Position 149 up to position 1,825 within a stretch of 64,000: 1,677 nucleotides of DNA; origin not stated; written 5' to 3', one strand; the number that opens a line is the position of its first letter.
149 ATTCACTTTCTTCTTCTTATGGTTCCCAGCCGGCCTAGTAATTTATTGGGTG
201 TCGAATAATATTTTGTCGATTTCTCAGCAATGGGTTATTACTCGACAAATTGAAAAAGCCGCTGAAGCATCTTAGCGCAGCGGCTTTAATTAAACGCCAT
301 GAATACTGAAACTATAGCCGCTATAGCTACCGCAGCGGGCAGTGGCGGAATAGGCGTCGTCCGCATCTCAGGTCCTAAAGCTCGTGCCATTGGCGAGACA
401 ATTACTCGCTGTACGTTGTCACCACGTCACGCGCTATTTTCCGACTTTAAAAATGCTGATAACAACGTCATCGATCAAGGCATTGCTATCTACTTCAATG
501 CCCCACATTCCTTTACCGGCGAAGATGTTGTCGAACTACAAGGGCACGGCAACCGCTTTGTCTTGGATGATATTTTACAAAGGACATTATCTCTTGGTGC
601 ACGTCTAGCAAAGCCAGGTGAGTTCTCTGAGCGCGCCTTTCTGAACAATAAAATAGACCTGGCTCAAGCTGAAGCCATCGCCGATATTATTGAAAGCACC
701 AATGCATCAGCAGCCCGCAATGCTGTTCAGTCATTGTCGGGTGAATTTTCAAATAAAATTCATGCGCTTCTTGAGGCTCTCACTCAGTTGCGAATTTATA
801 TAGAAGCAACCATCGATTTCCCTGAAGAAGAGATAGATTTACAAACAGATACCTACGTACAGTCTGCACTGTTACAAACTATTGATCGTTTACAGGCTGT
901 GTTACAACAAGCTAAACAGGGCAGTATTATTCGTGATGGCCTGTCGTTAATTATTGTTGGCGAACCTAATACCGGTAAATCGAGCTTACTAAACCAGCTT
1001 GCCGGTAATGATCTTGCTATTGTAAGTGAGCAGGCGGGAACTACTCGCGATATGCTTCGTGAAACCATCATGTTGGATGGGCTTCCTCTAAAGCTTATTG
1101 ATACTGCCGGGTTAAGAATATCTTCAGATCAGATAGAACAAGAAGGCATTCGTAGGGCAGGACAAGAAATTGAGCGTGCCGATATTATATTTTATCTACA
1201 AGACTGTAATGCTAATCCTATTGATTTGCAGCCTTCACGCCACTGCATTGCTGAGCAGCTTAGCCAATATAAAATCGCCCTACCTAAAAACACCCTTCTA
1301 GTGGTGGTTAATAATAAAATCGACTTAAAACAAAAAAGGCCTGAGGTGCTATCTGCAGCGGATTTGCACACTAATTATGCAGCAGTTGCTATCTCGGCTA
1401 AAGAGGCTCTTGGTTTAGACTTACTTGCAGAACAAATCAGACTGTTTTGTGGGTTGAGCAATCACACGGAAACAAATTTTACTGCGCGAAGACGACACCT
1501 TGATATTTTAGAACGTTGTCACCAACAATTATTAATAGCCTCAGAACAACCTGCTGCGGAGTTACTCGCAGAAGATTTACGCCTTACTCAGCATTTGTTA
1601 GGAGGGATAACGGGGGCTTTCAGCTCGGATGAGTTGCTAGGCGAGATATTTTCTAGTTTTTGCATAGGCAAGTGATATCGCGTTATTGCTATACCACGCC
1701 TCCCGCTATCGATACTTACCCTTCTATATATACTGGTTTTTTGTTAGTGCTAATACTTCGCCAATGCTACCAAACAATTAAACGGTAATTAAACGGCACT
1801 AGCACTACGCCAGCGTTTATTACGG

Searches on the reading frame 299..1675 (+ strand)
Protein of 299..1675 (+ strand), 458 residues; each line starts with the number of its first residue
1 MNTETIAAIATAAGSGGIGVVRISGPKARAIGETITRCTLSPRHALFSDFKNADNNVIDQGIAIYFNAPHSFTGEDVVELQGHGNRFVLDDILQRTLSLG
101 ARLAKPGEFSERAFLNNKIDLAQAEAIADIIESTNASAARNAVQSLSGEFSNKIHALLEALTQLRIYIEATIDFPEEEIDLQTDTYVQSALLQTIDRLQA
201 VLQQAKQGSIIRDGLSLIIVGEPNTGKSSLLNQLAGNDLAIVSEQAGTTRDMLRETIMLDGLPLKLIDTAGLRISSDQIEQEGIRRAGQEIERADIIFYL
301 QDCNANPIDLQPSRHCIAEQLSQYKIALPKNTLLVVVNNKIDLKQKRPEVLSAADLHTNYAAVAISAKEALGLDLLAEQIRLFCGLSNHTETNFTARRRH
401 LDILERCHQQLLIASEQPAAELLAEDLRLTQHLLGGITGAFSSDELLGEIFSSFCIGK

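Call 43: find_encoding_contigs(protein=window:299-1675:+, flank=10000, max_places=1)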
Protein window:299-1675:+ (458 aa): 21 contigs read that carry it; 1 place shown.
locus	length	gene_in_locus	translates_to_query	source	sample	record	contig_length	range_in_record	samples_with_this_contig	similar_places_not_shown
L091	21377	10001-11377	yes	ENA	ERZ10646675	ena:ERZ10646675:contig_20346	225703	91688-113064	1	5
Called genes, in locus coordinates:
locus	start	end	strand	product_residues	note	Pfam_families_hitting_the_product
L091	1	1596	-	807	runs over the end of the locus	PF02518:HATPase_c, PF00204:DNA_gyraseB, PF01751:Toprim, PF21249:GyrB_hook, PF18053:GyrB_insert, PF00986:DNA_gyraseB_C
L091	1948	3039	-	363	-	PF02463:SMC_N, PF13175:AAA_15 (weak), PF13476:AAA_23 (weak)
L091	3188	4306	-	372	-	PF00712:DNA_pol3_beta, PF02767:DNA_pol3_beta_2, PF02768:DNA_pol3_beta_3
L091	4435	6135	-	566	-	PF11638:DnaA_N, PF00308:Bac_DnaA, PF00004:AAA (weak), PF08299:Bac_DnaA_C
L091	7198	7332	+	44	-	PF00468:Ribosomal_L34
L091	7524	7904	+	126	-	PF00825:Ribonuclease_P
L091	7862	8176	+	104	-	PF01809:YidD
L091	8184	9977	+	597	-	PF14849:YidC_periplas, PF02096:60KD_IMP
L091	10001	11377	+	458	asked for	PF10396:TrmE_N, PF00071:Ras (faint), PF12631:MnmE_helical, PF02421:FeoB_N (weak), PF00350:Dynamin_N (faint), PF01926:MMR_HSR1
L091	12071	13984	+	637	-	PF00890:FAD_binding_2 (faint), PF01134:GIDA, PF12831:FAD_oxidored, PF21680:GIDA_C_1st, PF13932:SAM_GIDA_C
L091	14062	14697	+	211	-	PF02527:GidB, PF05175:MTS (weak), PF13847:Methyltransf_31, PF13649:Methyltransf_25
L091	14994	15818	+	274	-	PF00142:Fer4_NifH (weak), PF01656:CbiA, PF02374:ArsA_ATPase (weak), PF06564:CBP_BcsQ, PF09140:MipZ, PF10609:ParA, PF13614:AAA_31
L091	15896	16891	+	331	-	PF02195:ParB_N, PF17762:HTH_ParB, PF23552:ParB_C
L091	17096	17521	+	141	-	-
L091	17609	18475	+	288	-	PF00119:ATP-synt_A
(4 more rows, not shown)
